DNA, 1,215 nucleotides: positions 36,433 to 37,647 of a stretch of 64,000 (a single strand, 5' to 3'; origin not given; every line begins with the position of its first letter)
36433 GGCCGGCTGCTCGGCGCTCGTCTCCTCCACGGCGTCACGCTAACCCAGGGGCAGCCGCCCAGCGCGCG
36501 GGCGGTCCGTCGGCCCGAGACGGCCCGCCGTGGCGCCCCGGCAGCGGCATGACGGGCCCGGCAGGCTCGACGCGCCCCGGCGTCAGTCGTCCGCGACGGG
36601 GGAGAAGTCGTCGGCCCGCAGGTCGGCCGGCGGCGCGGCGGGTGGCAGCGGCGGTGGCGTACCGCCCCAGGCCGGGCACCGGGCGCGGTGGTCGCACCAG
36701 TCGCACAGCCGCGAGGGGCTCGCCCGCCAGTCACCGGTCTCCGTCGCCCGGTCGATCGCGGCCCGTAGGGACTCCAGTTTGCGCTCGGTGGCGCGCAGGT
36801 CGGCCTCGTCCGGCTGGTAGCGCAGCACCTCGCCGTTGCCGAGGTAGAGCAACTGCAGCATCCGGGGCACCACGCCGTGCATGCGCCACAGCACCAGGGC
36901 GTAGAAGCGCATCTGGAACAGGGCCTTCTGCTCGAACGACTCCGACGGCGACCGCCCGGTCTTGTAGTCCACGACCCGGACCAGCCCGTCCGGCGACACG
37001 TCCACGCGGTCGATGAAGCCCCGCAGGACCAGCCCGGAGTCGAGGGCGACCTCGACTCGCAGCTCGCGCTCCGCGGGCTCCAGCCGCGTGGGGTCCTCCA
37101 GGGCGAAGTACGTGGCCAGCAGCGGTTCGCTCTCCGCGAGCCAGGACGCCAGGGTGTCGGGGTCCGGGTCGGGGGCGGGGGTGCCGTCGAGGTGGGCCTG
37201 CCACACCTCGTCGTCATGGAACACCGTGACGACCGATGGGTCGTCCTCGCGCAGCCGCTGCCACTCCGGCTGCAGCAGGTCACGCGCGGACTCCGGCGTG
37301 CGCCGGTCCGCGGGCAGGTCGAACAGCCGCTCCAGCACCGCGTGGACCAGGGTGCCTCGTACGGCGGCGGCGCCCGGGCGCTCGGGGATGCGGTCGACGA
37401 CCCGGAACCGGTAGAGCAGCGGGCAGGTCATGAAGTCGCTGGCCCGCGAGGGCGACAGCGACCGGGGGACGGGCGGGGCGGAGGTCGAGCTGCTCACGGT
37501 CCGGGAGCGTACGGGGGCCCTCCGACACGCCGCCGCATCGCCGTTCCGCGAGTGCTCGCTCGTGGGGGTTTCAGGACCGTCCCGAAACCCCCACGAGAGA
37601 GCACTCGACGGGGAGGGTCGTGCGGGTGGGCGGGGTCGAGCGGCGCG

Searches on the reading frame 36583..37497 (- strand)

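Call 39: search_protein_families(library=pfam, proteins=[window:36583-37497:-], max_evalue=0.01)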
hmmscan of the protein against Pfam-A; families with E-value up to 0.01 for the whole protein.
window:36583-37497:- (304 aa): 3 families
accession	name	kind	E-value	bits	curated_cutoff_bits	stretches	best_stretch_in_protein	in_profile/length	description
PF12705.13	PDDEXK_1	-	2e-41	143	22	1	13-275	1-247/247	PD-(D/E)XK nuclease superfamily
PF10926.14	DUF2800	-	0.00013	21.8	21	0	14-71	4-59/368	Protein of unknown function (DUF2800)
PF01930.23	Cas_Cas4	-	0.0011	19.5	22.7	1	159-274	53-158/160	Domain of unknown function DUF83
